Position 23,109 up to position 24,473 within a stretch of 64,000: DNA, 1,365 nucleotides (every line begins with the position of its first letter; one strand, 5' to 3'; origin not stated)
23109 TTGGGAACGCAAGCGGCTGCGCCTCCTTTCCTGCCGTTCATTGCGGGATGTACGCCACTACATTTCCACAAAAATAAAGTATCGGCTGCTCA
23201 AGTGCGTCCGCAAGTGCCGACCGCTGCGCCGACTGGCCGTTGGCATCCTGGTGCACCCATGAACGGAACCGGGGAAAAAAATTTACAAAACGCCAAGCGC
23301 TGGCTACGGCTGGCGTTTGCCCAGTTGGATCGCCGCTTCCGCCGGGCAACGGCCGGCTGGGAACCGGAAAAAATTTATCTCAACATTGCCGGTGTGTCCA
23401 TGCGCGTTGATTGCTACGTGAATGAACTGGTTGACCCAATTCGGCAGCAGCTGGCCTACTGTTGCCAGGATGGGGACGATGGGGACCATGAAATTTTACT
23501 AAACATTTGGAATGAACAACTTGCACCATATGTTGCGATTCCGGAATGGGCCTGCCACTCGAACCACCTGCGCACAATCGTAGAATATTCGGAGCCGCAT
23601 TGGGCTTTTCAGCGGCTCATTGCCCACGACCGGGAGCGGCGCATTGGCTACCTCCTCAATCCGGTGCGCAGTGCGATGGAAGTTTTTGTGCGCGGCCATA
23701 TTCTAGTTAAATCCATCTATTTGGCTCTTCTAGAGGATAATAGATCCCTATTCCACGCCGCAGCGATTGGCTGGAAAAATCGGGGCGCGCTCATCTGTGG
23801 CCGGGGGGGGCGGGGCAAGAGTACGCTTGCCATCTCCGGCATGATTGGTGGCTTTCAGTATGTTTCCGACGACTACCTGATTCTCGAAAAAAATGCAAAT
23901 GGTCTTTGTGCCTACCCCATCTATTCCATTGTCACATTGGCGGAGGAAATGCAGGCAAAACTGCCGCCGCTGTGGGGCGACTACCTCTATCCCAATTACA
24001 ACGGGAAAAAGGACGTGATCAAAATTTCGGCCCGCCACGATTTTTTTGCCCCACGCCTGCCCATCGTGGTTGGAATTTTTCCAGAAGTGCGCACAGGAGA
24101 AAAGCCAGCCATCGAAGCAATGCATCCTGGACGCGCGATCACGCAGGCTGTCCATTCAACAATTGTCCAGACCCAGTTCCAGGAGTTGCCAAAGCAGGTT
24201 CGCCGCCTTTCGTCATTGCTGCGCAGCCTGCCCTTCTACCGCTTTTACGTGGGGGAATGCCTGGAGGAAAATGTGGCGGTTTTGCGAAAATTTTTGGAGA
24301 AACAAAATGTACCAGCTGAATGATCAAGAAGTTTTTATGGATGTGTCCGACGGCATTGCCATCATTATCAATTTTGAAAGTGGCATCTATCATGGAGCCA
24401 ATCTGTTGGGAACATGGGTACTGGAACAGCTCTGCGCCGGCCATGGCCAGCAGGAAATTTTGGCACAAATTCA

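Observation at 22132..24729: Orphan nucleotidyltransferase + HPr-kinase-like + PqqD/RRE triad with no RiPP maturase, exporter or precursor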

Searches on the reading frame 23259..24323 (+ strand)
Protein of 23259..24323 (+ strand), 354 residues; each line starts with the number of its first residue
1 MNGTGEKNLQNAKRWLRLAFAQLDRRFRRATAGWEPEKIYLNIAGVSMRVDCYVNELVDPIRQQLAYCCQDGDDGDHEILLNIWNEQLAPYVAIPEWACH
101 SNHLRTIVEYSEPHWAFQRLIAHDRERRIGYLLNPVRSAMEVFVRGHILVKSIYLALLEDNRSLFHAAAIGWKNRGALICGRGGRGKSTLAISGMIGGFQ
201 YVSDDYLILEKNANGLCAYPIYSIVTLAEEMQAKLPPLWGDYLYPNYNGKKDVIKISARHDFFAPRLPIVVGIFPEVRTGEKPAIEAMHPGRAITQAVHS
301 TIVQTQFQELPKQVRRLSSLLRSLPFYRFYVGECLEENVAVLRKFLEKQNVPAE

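Call 4: search_protein_families(library=pfam, proteins=[window:23259-24323:+], max_evalue=1)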
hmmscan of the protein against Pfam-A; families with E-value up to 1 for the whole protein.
window:23259-24323:+ (354 aa): 2 families
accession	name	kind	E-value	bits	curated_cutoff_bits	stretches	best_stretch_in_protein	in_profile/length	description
PF07475.17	Hpr_kinase_C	-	0.0083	16.1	33.3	1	164-214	8-58/171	HPr Serine kinase C-terminal domain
PF13555.12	AAA_29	-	0.14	12.4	27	1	164-190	11-38/61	P-loop containing region of AAA domain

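Call 5: search_protein_families(library=ncbifam, proteins=[window:23259-24323:+], max_evalue=1)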
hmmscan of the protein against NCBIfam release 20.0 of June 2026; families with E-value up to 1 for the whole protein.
window:23259-24323:+ (354 aa): 5 families
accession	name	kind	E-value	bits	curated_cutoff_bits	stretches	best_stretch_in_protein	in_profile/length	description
TIGR04355.1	HprK_rel_B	hypoth_equivalog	4.7e-12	45.7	200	1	157-219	139-201/351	HprK-related kinase B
TIGR04352.1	HprK_rel_A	equivalog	1.6e-06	27.4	200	1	161-217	95-151/280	HprK-related kinase A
NF003883.0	PRK05428.2-1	equivalog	0.014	14.8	252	1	161-214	14-68/189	HPr kinase/phosphorylase-related protein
TIGR00679.1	hpr-ser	equivalog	0.031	13.5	240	1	166-212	135-181/300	HPr(Ser) kinase/phosphatase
TIGR04249.1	SCM_chp_ScmC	equivalog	0.059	12.7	125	1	149-221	112-184/292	SynChlorMet cassette protein ScmC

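Call 6: find_homologous_proteins(query=window:23259-24323:+, max_evalue=0.001)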
Query window:23259-24323:+ (354 aa): 255 proteins with E <= 0.001 among 6065 candidates; the best 120 are listed.
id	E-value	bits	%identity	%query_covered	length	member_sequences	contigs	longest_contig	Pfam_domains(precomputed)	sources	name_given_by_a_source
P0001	1.0e-242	823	100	100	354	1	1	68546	PF27840.1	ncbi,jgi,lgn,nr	ncbi:MAG: hypothetical protein LBP65_02335 [Puniceicoccales bacterium]|jgi:hypothetical protein|nr:h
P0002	2.9e-145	502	68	93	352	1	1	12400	PF07475.18,PF27840.1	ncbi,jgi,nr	ncbi:MAG: hypothetical protein LBT98_02585 [Puniceicoccales bacterium]|jgi:hypothetical protein|nr:h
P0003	2.3e-53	200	38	97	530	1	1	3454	PF07475.18,PF27840.1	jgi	jgi:hypothetical protein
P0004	3.3e-52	196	35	93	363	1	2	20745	PF07475.18,PF27840.1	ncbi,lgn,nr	ncbi:hypothetical protein RsTz2092_06950 [Deferribacterales bacterium RsTz2092]|nr:hypothetical prot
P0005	5.0e-51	192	34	93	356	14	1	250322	PF07475.18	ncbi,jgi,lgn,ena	-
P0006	8.2e-50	188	46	64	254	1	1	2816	PF27840.1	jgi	jgi:hypothetical protein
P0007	7.2e-49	185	34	89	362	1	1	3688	PF27840.1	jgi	jgi:hypothetical protein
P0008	1.7e-48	184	35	88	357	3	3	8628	PF07475.18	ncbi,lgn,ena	-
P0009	3.1e-48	183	32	88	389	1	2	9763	PF07475.18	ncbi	-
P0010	3.3e-48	183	32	88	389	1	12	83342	PF07475.18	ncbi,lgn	-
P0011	3.4e-48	183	32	88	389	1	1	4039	PF07475.18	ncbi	-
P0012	2.1e-47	180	32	87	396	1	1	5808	PF27840.1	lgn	-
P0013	3.7e-47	179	32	89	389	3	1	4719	-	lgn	-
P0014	7.9e-47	178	41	65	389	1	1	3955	PF07475.18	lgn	-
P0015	1.1e-46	178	35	88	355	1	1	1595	PF07475.18,PF27840.1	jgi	jgi:hypothetical protein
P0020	2.2e-44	170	32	99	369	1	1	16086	PF27840.1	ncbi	-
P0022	4.3e-44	169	35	88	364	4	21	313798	-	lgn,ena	-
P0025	7.0e-44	169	42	65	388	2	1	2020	PF27840.1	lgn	-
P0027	1.1e-43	168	35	87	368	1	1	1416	PF07475.18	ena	-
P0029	1.9e-43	167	35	88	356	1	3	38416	PF27840.1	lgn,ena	-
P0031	2.8e-43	167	32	93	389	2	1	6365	PF27840.1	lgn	-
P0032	4.6e-43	166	34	91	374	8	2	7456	PF07475.18,PF27840.1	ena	-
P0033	5.3e-43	166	34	94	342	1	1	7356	PF27840.1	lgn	-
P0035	9.8e-43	165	33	88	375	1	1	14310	PF27840.1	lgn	-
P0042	2.5e-42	163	33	95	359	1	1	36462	PF27840.1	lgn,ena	-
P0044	4.8e-42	162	30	92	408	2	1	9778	PF27840.1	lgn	-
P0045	7.2e-42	162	34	91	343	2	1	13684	PF27840.1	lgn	-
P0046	7.7e-42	162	33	87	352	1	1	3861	PF27840.1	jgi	jgi:hypothetical protein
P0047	8.9e-42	162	44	60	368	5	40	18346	PF27840.1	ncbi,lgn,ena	-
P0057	5.0e-41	159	39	65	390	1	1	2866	PF07475.18,PF27840.1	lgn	-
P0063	1.5e-40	158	39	58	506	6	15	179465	-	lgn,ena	-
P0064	1.6e-40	157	32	87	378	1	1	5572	PF07475.18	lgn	-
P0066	1.8e-40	157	33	87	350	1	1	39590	PF27840.1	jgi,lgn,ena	-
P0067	2.0e-40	157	35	88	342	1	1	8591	PF27840.1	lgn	-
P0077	4.3e-40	156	32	94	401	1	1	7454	PF27840.1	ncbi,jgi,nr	ncbi:MAG: hypothetical protein LBB66_00930 [Desulfovibrio sp.]|jgi:hypothetical protein|nr:hypotheti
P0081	6.1e-40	156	32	88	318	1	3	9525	PF07475.18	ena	-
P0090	1.5e-39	154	43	60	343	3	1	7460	PF27840.1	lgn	-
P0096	2.9e-39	153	31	93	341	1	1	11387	PF27840.1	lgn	-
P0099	4.1e-39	153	41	59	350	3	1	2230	PF27840.1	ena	-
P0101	4.8e-39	153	30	87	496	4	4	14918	PF27840.1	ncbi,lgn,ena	-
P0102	5.3e-39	152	46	57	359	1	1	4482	PF07475.18,PF27840.1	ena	-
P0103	5.5e-39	152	30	96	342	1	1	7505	PF27840.1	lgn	-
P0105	5.9e-39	152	30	87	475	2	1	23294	PF27840.1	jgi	jgi:hypothetical protein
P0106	6.0e-39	152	33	95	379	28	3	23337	PF27840.1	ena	-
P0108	7.5e-39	152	30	89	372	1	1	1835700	-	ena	-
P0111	1.3e-38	151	32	89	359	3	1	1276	PF07475.18,PF27840.1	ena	-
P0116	1.5e-38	151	32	94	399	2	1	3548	PF27840.1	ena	-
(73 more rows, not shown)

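Call 7: search_solved_structures(query=window:23259-24323:+, max_evalue=10, show_alignments=2)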
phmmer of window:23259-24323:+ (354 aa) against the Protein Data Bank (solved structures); distinct sequences matched with E-value up to 10: 1.
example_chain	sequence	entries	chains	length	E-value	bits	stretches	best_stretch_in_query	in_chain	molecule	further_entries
3tqf_A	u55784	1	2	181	0.48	12.7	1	163-217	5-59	Hpr(Ser) kinase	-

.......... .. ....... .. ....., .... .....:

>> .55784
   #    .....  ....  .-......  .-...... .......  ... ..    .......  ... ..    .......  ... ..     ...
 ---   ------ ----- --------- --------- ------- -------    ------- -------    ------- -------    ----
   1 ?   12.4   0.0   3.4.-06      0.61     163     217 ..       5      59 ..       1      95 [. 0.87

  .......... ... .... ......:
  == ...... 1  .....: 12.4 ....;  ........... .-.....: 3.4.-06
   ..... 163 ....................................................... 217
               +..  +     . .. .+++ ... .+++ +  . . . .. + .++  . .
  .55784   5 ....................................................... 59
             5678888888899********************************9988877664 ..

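Call 9: find_encoding_contigs(protein=P0002, flank=10000, max_places=3)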
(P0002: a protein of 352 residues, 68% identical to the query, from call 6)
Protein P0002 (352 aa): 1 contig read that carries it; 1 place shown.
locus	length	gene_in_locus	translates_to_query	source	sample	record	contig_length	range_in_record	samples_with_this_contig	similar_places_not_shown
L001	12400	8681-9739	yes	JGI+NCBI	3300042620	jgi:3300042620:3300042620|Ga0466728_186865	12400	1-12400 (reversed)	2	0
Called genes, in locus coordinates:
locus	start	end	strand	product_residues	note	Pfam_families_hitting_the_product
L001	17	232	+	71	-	-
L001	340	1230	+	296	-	-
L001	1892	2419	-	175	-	PF02151:UVR (weak)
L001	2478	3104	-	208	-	PF05198:IF3_N, PF00707:IF3_C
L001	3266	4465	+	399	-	PF07690:MFS_1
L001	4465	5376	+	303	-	PF00398:RrnaAD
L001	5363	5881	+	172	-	PF01965:DJ-1_PfpI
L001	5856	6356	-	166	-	PF01909:NTP_transf_2, PF18765:Polbeta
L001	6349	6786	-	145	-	PF08780:NTase_sub_bind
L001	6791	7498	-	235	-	-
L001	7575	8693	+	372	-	PF14907:NTP_transf_5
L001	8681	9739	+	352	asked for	PF27840:ScmC, PF07475:Hpr_kinase_C (faint)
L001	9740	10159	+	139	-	-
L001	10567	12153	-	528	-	PF01676:Metalloenzyme, PF06415:iPGM_N, PF01663:Phosphodiest (weak)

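Call 10: find_encoding_contigs(protein=P0004, flank=10000, max_places=3)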
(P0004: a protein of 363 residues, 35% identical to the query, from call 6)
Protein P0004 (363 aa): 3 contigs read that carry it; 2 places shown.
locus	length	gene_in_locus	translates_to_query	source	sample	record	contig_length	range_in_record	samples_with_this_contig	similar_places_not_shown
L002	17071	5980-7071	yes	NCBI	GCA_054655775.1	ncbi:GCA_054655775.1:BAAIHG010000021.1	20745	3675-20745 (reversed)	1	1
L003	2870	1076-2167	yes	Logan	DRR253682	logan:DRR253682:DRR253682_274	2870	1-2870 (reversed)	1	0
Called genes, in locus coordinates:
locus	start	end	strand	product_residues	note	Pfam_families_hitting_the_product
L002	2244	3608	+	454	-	PF01554:MatE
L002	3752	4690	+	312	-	-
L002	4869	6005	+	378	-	PF14907:NTP_transf_5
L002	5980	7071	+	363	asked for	PF27840:ScmC (weak), PF07475:Hpr_kinase_C (faint)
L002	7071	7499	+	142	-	PF05402:PqqD (weak)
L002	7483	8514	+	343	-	PF00535:Glycos_transf_2, PF10111:Glyco_tranf_2_2 (weak)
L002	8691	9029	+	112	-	-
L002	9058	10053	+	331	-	PF00535:Glycos_transf_2, PF10111:Glyco_tranf_2_2, PF13641:Glyco_tranf_2_3 (weak)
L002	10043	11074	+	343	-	PF00535:Glycos_transf_2, PF10111:Glyco_tranf_2_2, PF13641:Glyco_tranf_2_3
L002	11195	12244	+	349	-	-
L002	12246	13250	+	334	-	PF00535:Glycos_transf_2, PF10111:Glyco_tranf_2_2, PF13506:Glyco_transf_21 (weak), PF13641:Glyco_tranf_2_3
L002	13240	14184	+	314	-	PF01501:Glyco_transf_8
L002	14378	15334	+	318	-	PF13353:Fer4_12 (faint), PF04055:Radical_SAM (weak)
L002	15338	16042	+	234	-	PF00535:Glycos_transf_2, PF10111:Glyco_tranf_2_2, PF13641:Glyco_tranf_2_3 (weak)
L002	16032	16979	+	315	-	PF01073:3Beta_HSD, PF01370:Epimerase, PF02719:Polysacc_synt_2, PF04321:RmlD_sub_bind, PF07993:NAD_binding_4 (weak), PF13460:NAD_binding_10, PF16363:GDP_Man_Dehyd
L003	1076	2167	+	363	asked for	PF27840:ScmC (weak), PF07475:Hpr_kinase_C (faint)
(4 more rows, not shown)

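Call 11: find_encoding_contigs(protein=P0005, flank=10000, max_places=2)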
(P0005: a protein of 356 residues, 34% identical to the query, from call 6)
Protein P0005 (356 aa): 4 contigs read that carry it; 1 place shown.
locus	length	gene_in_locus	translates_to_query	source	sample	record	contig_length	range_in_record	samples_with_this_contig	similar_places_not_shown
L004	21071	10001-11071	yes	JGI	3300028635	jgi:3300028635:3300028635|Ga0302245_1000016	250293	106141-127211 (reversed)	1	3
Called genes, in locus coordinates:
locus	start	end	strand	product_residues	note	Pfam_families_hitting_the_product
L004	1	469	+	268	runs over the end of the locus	PF17848:Zn_ribbon_ACC, PF01039:Carboxyl_trans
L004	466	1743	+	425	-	PF08245:Mur_ligase_M, PF02875:Mur_ligase_C, PF27239:FOL3_C (weak)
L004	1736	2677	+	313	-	PF00480:ROK, PF01869:BcrAD_BadFG (faint)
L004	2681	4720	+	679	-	-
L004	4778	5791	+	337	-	-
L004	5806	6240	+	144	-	PF12796:Ank_2, PF28177:T4SS_AnkD (faint), PF13857:Ank_5, PF00023:Ank, PF13606:Ank_3, PF13637:Ank_4, PF12796:Ank_2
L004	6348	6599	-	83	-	PF13192:Thioredoxin_3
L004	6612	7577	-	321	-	PF03773:ArsP_1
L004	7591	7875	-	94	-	PF01022:HTH_5 (weak), PF12840:HTH_20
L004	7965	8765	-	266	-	PF01435:Peptidase_M48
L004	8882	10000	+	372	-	PF14907:NTP_transf_5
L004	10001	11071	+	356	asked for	PF07475:Hpr_kinase_C (weak)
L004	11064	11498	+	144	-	PF05402:PqqD (weak)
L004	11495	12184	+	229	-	PF00535:Glycos_transf_2, PF10111:Glyco_tranf_2_2, PF13641:Glyco_tranf_2_3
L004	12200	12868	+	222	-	PF00535:Glycos_transf_2, PF10111:Glyco_tranf_2_2, PF13641:Glyco_tranf_2_3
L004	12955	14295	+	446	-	-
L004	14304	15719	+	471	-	PF04055:Radical_SAM (weak)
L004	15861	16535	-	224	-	PF02578:Cu-oxidase_4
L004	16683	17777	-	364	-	PF00091:Tubulin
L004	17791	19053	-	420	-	PF02491:SHS2_FTSA, PF06723:MreB_Mbl (weak), PF14450:FtsA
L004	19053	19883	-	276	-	PF08478:POTRA_1, PF03799:FtsQ_DivIB_C (weak)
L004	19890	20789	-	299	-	PF01820:Dala_Dala_lig_N, PF01071:GARS_A (weak), PF02786:CPSase_L_D2 (weak), PF02222:ATP-grasp (weak), PF07478:Dala_Dala_lig_C, PF13535:ATP-grasp_4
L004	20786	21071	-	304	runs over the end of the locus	PF01565:FAD_binding_4, PF02873:MurB_C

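Call 12: find_encoding_contigs(protein=P0022, flank=10000, max_places=2)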
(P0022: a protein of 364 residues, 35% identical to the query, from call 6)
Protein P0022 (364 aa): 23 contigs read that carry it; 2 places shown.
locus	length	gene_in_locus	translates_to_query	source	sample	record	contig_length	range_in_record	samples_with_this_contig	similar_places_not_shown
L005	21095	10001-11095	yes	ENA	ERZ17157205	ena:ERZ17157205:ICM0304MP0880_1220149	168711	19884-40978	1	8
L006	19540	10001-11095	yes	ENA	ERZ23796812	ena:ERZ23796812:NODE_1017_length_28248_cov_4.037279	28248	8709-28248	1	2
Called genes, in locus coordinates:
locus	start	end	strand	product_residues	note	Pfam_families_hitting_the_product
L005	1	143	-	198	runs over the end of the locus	PF02798:GST_N, PF13409:GST_N_2 (weak), PF13417:GST_N_3 (weak), PF00043:GST_C, PF14497:GST_C_3 (weak), PF13410:GST_C_2 (weak)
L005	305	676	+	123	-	PF01638:HxlR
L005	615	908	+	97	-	-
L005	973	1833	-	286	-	PF05023:Phytochelatin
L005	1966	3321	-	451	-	PF01134:GIDA, PF07992:Pyr_redox_2 (faint), PF13450:NAD_binding_8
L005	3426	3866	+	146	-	PF13441:Gly-zipper_YMGG (weak)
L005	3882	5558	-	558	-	PF00884:Sulfatase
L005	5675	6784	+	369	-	PF08240:ADH_N, PF00107:ADH_zinc_N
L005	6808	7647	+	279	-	PF00756:Esterase, PF00326:Peptidase_S9 (weak)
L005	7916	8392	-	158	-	PF01936:NYN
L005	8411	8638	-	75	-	-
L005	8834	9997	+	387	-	PF14907:NTP_transf_5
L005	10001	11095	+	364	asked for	-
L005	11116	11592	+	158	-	PF05402:PqqD (weak)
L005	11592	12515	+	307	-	PF00535:Glycos_transf_2, PF10111:Glyco_tranf_2_2, PF13641:Glyco_tranf_2_3 (weak)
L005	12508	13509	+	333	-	PF00535:Glycos_transf_2, PF10111:Glyco_tranf_2_2, PF13641:Glyco_tranf_2_3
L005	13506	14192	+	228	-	PF00535:Glycos_transf_2, PF10111:Glyco_tranf_2_2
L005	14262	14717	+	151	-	PF00210:Ferritin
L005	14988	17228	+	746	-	PF00141:peroxidase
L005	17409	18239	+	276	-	PF13509:S1_2, PF17783:WHD_CvfB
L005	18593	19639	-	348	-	PF01909:NTP_transf_2 (faint), PF18765:Polbeta (weak), PF05168:HEPN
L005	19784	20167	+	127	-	PF01042:Ribonuc_L-PSP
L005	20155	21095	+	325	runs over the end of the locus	PF00291:PALP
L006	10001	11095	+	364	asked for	-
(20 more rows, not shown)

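Call 13: find_encoding_contigs(protein=P0108, flank=10000, max_places=2)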
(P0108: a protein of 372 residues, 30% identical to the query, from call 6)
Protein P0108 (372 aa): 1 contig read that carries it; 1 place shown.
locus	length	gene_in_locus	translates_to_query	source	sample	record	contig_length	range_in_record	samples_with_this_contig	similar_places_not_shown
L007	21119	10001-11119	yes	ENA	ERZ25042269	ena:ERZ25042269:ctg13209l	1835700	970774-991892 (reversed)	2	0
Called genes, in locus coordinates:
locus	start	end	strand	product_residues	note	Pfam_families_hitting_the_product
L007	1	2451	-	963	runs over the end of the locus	PF02700:PurS (faint), PF18072:FGAR-AT_linker, PF00586:AIRS, PF02769:AIRS_C, PF00586:AIRS, PF02769:AIRS_C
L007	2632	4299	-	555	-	PF00501:AMP-binding, PF13193:AMP-binding_C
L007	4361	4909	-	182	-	PF07883:Cupin_2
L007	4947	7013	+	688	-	PF12729:4HB_MCP_1 (weak), PF00015:MCPsignal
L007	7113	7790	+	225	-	PF00132:Hexapep, PF14602:Hexapep_2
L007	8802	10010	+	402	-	PF14907:NTP_transf_5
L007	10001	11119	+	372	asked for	-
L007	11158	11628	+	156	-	-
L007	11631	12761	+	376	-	PF05050:Methyltransf_21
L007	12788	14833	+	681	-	PF00535:Glycos_transf_2, PF10111:Glyco_tranf_2_2, PF13641:Glyco_tranf_2_3, PF00534:Glycos_transf_1, PF20706:GT4-conflict (weak), PF13692:Glyco_trans_1_4, PF13524:Glyco_trans_1_2 (weak)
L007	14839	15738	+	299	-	-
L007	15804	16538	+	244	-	PF04488:Gly_transf_sug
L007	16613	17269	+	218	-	PF00535:Glycos_transf_2, PF10111:Glyco_tranf_2_2, PF13641:Glyco_tranf_2_3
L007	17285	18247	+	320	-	PF04055:Radical_SAM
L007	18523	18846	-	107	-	-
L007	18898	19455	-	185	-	PF13527:Acetyltransf_9, PF00583:Acetyltransf_1, PF13508:Acetyltransf_7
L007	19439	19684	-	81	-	-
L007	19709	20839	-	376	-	PF04002:RadC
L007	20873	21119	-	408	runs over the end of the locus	PF00180:Iso_dh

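Call 14: find_encoding_contigs(protein=P0063, flank=10000, max_places=2)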
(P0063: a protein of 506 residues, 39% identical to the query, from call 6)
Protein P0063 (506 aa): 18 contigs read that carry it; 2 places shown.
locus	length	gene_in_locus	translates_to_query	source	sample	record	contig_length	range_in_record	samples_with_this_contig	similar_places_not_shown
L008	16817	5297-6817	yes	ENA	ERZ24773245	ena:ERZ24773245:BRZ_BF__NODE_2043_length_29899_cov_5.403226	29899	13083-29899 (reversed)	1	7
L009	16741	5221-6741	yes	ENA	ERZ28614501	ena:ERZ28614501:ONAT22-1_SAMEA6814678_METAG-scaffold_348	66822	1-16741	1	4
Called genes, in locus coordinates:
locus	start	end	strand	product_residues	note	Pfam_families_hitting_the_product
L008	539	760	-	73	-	PF01381:HTH_3 (weak)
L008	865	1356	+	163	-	PF03167:UDG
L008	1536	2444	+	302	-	PF01040:UbiA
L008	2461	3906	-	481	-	PF08323:Glyco_transf_5, PF13439:Glyco_transf_4 (faint), PF00534:Glycos_transf_1, PF13692:Glyco_trans_1_4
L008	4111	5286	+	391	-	PF14907:NTP_transf_5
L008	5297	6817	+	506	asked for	-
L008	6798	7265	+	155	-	PF05402:PqqD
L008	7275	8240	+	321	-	PF00535:Glycos_transf_2, PF10111:Glyco_tranf_2_2, PF13641:Glyco_tranf_2_3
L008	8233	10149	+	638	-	PF00535:Glycos_transf_2, PF10111:Glyco_tranf_2_2, PF13506:Glyco_transf_21 (weak), PF13641:Glyco_tranf_2_3, PF00535:Glycos_transf_2, PF10111:Glyco_tranf_2_2, PF13641:Glyco_tranf_2_3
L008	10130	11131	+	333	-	PF00535:Glycos_transf_2, PF10111:Glyco_tranf_2_2, PF13641:Glyco_tranf_2_3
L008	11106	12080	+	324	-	PF04055:Radical_SAM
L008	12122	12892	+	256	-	-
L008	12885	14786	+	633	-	PF00248:Aldo_ket_red, PF13353:Fer4_12 (faint), PF04055:Radical_SAM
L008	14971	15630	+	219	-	PF00535:Glycos_transf_2, PF10111:Glyco_tranf_2_2, PF13641:Glyco_tranf_2_3 (weak)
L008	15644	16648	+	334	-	PF04055:Radical_SAM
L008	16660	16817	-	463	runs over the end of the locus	PF02321:OEP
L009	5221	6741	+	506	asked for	-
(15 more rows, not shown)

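Call 15: find_encoding_contigs(protein=P0001, flank=10000, max_places=2)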
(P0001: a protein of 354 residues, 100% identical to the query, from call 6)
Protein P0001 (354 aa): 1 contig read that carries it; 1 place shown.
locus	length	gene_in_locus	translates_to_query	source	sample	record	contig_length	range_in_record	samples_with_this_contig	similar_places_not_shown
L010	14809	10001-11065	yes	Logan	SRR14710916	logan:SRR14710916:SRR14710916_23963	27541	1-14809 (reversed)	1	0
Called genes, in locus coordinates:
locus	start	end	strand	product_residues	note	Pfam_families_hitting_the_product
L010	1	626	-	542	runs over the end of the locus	-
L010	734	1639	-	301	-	PF08478:POTRA_1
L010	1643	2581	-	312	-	PF01820:Dala_Dala_lig_N, PF07478:Dala_Dala_lig_C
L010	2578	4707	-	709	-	PF01225:Mur_ligase (weak), PF08245:Mur_ligase_M (weak), PF01565:FAD_binding_4, PF02873:MurB_C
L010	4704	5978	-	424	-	PF03033:Glyco_transf_28, PF04101:Glyco_tran_28_C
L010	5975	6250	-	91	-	PF01649:Ribosomal_S20p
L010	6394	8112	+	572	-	PF02502:LacAB_rpiB, PF00464:SHMT, PF00155:Aminotran_1_2, PF01212:Beta_elim_lyase (weak)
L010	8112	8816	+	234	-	PF07963:N_methyl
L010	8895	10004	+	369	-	PF14907:NTP_transf_5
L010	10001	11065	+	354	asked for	PF27840:ScmC (weak)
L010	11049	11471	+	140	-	-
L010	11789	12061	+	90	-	-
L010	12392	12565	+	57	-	-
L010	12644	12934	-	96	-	-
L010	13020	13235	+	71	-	-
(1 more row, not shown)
